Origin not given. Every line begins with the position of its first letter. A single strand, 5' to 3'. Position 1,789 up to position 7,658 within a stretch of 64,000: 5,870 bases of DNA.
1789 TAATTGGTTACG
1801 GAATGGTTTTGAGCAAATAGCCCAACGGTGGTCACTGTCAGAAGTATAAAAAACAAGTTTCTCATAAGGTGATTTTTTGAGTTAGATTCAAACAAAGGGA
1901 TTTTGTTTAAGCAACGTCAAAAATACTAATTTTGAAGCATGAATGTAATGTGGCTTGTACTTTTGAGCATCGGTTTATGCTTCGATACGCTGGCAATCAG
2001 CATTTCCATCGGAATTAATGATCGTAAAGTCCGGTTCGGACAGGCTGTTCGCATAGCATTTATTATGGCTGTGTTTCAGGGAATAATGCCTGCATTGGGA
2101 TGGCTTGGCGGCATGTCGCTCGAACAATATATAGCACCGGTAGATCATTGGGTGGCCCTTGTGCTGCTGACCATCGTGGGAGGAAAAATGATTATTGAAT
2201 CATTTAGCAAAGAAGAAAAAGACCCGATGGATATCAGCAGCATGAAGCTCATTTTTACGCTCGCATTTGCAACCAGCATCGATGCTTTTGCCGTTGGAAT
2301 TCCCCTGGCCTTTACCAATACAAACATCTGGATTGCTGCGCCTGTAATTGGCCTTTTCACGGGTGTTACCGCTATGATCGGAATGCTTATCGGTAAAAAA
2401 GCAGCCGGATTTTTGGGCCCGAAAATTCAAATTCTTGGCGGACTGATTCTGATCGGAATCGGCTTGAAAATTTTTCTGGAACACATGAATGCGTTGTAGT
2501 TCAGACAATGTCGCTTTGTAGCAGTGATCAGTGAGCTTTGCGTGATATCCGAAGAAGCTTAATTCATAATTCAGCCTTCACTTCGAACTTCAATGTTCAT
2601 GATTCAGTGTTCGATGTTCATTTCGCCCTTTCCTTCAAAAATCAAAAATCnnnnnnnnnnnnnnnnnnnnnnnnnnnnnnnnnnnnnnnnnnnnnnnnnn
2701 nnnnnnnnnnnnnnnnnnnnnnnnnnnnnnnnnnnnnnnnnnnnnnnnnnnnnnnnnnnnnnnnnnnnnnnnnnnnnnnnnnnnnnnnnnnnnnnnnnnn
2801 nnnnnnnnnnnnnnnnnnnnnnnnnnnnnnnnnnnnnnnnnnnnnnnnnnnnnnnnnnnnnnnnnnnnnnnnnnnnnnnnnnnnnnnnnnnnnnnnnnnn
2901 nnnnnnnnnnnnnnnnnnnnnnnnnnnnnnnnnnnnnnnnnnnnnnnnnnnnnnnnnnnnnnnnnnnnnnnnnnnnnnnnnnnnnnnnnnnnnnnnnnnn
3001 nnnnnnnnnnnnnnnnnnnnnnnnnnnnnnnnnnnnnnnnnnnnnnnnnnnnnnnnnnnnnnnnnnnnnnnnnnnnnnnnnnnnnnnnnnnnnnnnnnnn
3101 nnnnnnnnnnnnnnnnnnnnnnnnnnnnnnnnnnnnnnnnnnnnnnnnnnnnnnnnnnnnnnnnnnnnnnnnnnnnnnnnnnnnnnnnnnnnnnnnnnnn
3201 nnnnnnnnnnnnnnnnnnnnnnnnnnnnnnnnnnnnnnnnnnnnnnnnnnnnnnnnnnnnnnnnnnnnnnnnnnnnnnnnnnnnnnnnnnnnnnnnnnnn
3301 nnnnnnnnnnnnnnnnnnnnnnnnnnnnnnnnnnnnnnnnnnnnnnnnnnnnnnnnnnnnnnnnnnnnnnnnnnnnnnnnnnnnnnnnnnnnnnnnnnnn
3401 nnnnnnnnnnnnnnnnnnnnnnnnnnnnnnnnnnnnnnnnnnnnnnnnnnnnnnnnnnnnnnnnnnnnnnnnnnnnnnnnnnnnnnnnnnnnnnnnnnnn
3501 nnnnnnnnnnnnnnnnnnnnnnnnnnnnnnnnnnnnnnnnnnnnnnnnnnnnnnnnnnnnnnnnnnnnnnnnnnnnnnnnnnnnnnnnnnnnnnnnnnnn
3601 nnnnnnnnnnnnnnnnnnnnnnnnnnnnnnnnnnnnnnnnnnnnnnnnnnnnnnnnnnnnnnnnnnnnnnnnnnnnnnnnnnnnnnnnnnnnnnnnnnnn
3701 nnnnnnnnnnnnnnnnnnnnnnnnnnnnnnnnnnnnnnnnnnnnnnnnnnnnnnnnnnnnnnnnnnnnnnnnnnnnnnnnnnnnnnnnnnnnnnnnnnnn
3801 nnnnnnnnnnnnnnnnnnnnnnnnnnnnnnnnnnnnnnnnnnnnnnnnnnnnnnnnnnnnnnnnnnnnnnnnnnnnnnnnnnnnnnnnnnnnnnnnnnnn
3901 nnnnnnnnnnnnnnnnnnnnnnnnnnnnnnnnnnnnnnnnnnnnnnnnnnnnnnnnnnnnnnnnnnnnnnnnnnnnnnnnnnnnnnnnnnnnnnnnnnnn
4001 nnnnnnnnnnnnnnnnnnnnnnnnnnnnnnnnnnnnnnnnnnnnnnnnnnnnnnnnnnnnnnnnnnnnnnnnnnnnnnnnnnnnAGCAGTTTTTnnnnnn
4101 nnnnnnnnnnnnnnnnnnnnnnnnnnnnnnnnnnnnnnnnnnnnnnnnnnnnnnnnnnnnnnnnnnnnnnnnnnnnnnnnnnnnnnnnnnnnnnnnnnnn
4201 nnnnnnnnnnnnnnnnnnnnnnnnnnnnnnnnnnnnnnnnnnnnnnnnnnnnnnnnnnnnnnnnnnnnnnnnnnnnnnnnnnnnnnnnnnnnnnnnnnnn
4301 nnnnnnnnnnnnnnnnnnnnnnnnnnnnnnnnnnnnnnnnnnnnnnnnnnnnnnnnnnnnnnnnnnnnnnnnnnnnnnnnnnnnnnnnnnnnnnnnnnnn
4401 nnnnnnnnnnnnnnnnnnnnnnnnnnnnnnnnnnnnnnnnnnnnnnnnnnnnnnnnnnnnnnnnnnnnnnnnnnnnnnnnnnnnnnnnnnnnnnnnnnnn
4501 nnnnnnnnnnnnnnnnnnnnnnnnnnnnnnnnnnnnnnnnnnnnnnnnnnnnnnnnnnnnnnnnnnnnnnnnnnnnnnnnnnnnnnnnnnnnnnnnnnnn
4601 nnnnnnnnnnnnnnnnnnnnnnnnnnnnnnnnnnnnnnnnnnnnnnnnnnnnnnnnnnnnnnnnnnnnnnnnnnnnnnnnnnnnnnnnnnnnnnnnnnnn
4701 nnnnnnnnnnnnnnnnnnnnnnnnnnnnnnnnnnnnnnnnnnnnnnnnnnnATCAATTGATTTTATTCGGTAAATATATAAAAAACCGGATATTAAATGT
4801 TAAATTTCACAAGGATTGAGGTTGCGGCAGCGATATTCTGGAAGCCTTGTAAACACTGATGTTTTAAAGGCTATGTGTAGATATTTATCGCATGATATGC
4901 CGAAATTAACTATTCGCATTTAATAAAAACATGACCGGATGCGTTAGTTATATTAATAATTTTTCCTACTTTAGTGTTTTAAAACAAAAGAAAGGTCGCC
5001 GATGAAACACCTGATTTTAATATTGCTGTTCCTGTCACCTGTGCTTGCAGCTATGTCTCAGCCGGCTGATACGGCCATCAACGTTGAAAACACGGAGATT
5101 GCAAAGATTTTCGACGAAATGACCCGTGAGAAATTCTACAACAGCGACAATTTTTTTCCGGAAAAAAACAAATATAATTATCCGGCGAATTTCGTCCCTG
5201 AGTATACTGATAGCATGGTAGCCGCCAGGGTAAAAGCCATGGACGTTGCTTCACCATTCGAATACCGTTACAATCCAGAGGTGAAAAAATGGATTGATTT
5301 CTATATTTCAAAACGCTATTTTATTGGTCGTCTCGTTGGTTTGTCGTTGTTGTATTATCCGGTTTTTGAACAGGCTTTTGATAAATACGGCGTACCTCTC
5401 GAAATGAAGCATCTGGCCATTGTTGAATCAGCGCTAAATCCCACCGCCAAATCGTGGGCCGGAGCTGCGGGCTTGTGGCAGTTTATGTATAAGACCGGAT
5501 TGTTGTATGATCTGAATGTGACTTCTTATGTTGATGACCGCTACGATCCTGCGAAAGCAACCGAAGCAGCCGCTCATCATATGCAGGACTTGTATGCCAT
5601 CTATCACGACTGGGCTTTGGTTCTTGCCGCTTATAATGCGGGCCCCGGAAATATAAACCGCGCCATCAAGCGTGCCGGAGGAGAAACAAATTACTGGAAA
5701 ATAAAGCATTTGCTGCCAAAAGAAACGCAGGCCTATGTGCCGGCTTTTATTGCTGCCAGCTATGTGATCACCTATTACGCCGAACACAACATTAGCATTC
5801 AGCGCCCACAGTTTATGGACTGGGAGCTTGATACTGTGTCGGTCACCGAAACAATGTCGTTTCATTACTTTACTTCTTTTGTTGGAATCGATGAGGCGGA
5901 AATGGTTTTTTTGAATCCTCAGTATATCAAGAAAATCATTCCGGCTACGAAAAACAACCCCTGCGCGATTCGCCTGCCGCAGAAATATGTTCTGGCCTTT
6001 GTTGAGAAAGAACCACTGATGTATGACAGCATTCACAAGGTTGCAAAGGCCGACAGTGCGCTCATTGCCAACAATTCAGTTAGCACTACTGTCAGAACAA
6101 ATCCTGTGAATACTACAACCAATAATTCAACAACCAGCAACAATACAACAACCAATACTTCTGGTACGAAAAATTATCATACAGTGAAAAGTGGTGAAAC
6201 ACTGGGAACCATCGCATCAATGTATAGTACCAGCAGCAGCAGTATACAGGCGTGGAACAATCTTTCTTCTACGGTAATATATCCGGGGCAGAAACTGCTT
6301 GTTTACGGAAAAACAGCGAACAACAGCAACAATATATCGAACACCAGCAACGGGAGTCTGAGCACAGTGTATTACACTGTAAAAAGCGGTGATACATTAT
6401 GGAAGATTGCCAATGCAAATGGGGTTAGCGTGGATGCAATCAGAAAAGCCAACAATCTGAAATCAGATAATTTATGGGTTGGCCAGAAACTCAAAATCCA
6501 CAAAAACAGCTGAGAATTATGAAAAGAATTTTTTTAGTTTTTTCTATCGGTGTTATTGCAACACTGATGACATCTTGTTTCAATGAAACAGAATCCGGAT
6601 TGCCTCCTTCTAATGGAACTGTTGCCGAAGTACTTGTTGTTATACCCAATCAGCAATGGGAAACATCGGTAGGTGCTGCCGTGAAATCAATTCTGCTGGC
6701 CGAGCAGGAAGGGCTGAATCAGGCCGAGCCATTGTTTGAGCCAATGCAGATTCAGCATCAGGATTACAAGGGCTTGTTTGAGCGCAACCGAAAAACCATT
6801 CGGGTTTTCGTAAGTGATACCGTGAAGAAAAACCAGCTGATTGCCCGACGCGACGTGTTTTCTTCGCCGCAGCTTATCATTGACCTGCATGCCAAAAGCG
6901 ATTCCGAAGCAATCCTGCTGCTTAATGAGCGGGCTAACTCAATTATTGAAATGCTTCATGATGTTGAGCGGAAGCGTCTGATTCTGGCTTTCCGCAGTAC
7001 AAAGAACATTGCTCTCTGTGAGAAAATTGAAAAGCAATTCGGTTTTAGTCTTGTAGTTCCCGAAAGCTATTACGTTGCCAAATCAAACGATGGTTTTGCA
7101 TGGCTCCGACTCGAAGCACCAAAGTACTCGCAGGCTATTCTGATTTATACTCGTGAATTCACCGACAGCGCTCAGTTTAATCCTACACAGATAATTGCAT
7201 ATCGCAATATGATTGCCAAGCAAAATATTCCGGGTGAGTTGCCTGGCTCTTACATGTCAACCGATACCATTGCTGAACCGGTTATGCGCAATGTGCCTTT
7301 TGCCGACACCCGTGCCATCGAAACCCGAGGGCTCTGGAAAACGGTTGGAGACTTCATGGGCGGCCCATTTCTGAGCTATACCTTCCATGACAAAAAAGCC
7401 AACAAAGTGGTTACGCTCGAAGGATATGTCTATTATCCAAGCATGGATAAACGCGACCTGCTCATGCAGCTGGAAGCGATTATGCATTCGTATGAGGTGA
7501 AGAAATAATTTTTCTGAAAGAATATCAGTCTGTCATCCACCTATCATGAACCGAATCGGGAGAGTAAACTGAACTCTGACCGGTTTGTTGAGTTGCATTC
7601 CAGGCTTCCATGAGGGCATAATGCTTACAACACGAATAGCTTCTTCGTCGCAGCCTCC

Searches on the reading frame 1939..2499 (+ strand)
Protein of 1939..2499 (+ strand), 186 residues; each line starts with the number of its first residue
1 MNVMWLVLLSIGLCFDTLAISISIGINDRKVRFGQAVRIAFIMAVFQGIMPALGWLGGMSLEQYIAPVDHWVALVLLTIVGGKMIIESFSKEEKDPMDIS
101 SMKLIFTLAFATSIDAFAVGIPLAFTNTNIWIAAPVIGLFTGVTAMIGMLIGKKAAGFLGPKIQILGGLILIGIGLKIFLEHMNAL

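Call 54: search_protein_families(library=pfam, proteins=[window:1939-2499:+], max_evalue=0.00001)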
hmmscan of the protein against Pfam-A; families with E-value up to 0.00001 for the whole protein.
window:1939-2499:+ (186 aa): 1 family
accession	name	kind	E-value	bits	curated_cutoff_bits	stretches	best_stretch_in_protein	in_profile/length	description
PF02659.21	Mntp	-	4.7e-45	153.5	24.4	1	31-179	2-152/152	Putative manganese efflux pump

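Call 87: find_encoding_contigs(protein=window:1939-2499:+, flank=10000, max_places=1)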
Protein window:1939-2499:+ (186 aa): 15 contigs read that carry it; 1 place shown.
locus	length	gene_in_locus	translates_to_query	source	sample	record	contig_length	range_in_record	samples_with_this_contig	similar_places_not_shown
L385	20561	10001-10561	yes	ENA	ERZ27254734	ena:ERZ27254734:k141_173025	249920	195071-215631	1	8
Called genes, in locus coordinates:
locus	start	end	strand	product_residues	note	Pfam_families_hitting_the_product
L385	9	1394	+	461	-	PF03600:CitMHS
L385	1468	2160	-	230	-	PF00072:Response_reg, PF00486:Trans_reg_C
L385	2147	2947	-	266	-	PF00512:HisKA, PF02518:HATPase_c, PF13581:HATPase_c_2 (weak)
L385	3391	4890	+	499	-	PF03600:CitMHS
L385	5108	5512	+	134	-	-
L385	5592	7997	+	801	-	PF07715:Plug, PF00593:TonB_dep_Rec_b-barrel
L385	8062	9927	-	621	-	PF07494:Reg_prop (faint)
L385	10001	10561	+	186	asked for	PF02659:Mntp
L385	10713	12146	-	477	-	-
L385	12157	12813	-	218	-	-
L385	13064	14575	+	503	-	PF23577:LysM_RLK (faint), PF01464:SLT, PF23446:LysM1_NFP_LYK (faint), PF01476:LysM, PF23472:LysM2_CERK1_LYK3_4_5 (faint), PF23473:LysM3_LYK4_5 (faint), PF01476:LysM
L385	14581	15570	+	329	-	PF16125:DUF4837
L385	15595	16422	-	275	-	PF03544:TonB_C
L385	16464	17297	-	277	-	PF03544:TonB_C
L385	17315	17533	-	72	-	PF13275:S4_2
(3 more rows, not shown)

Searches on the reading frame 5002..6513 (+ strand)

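Call 54: search_protein_families(library=pfam, proteins=[window:5002-6513:+], max_evalue=0.00001)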
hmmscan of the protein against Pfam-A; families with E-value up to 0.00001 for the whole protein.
window:5002-6513:+ (503 aa): 4 families
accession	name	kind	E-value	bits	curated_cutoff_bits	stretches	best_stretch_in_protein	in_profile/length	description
PF01476.26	LysM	-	4.3e-36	123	20.9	2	458-499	1-42/43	LysM domain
PF01464.25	SLT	-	3.3e-26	91.6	21.3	1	122-228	3-111/117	Transglycosylase SLT domain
PF23473.1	LysM3_LYK4_5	-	1.5e-10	41.4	29.3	0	458-491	5-38/48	LYK4/5 LysM3 domain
PF23446.1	LysM1_NFP_LYK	-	3.5e-06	28.2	36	0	399-434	16-53/60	NFP/LYK LysM1 domain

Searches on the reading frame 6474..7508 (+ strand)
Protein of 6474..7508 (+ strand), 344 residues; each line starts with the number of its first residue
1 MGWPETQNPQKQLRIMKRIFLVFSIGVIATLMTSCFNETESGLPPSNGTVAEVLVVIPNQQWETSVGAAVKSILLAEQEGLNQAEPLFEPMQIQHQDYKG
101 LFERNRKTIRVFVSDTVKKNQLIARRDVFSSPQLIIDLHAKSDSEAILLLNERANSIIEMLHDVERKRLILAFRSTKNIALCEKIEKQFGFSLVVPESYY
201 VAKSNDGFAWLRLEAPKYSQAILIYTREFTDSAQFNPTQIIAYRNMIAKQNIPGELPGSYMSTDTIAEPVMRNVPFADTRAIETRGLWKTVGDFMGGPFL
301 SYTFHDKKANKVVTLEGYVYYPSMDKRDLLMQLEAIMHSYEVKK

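Call 54: search_protein_families(library=pfam, proteins=[window:6474-7508:+], max_evalue=0.00001)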
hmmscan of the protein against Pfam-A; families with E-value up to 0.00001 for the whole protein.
window:6474-7508:+ (344 aa): 1 family
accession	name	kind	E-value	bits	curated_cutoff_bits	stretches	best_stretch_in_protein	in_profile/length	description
PF16125.10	DUF4837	-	3.1e-85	286.2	25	1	46-339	1-295/295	Domain of unknown function (DUF4837)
